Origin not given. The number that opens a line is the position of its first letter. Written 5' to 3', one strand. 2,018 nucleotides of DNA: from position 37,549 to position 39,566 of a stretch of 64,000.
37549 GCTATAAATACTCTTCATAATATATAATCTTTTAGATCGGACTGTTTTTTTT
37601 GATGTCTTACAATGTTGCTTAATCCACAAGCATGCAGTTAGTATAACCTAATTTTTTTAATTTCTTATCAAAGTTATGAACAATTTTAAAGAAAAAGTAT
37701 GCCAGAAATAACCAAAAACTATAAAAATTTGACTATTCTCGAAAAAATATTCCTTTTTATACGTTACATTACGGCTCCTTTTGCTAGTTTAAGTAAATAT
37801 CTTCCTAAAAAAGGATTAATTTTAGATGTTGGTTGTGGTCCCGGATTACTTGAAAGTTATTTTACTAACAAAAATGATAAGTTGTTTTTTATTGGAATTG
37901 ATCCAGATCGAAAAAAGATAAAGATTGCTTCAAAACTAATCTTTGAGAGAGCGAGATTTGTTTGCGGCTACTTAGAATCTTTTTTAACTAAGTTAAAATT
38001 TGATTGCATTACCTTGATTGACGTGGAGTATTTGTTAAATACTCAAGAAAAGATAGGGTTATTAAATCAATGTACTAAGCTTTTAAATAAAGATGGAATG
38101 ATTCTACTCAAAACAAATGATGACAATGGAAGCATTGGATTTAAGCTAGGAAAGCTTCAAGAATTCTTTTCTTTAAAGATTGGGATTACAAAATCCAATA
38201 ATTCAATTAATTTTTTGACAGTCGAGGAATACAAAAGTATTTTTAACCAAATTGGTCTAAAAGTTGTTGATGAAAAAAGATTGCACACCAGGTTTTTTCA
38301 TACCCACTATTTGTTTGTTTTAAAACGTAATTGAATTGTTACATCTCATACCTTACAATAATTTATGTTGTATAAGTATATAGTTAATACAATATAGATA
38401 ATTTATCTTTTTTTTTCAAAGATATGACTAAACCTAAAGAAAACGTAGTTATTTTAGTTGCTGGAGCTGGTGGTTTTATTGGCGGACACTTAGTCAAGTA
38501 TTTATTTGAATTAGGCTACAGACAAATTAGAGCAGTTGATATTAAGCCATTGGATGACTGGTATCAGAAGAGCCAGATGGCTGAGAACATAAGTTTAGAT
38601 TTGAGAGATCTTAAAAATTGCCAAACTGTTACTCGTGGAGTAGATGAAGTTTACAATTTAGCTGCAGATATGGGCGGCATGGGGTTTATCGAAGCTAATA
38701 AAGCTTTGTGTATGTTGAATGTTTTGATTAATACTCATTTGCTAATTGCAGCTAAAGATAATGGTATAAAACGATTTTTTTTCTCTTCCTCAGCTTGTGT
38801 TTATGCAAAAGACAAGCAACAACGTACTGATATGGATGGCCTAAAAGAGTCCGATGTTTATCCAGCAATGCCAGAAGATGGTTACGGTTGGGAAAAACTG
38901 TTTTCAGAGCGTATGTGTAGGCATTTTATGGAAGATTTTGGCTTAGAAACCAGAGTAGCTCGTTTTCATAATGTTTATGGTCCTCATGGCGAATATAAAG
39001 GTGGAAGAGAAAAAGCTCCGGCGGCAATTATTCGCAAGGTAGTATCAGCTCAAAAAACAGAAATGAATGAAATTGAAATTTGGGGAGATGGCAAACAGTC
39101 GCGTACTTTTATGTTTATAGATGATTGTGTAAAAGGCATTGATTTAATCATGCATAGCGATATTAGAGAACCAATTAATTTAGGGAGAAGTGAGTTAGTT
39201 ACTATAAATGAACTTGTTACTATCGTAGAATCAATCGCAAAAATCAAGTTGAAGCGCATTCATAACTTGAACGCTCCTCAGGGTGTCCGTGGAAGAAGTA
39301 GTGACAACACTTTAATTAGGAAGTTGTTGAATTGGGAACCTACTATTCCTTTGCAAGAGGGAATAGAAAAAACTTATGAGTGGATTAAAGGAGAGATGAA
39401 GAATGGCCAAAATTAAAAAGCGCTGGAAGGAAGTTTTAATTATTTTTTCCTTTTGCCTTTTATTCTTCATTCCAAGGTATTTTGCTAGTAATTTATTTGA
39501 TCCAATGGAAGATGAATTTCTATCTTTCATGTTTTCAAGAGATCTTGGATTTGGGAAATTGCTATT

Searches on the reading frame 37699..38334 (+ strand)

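Call 51: search_protein_families(library=pfam, proteins=[window:37699-38334:+], max_evalue=0.001)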
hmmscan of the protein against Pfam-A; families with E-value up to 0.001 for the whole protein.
window:37699-38334:+ (211 aa): 5 families
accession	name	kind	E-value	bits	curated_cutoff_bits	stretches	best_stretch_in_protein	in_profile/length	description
PF13489.12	Methyltransf_23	-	5e-12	46.3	27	1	23-191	8-163/164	Methyltransferase domain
PF13649.12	Methyltransf_25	-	9.5e-10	39.5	27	1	41-133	1-97/97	Methyltransferase domain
PF08242.18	Methyltransf_12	-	2.6e-08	34.9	30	1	42-135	1-98/98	Methyltransferase domain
PF13847.12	Methyltransf_31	-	4.9e-08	33.2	27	1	41-157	7-119/145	Methyltransferase domain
PF08241.18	Methyltransf_11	-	2e-07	32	21.2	1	42-136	1-94/95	Methyltransferase domain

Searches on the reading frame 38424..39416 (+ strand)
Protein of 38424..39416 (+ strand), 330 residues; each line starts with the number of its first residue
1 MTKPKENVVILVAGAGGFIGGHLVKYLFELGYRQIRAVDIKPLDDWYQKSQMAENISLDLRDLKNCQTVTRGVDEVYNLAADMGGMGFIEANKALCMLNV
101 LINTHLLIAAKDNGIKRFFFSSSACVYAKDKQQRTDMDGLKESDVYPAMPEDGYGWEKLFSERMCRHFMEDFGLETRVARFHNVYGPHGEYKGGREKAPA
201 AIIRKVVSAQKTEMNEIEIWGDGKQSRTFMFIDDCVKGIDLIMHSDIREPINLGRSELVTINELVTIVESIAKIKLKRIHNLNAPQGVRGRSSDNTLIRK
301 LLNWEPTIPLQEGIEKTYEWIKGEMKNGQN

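Call 51: search_protein_families(library=pfam, proteins=[window:38424-39416:+], max_evalue=0.001)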
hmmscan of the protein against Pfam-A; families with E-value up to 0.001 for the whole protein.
window:38424-39416:+ (330 aa): 7 families
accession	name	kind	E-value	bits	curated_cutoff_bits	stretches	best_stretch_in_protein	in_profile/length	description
PF01370.27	Epimerase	-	2.4e-45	155.3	20.9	1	10-254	1-240/240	NAD dependent epimerase/dehydratase family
PF16363.11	GDP_Man_Dehyd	-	1.6e-32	113.7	27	1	11-317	1-332/332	GDP-mannose 4,6 dehydratase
PF01073.25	3Beta_HSD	-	2.7e-15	56.6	22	1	11-187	1-184/280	3-beta hydroxysteroid dehydrogenase/isomerase family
PF07993.18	NAD_binding_4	-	4.2e-08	33.1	20.1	1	65-207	81-227/258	Male sterility protein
PF13460.12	NAD_binding_10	-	9.6e-07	29.3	27.2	1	14-133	1-108/184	NAD(P)H-binding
PF05368.20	NmrA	-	1.1e-06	28.9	27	1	9-124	4-108/298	NmrA-like family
PF02719.21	Polysacc_synt_2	-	6.6e-05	22.7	20.2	1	10-122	1-127/293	Polysaccharide biosynthesis protein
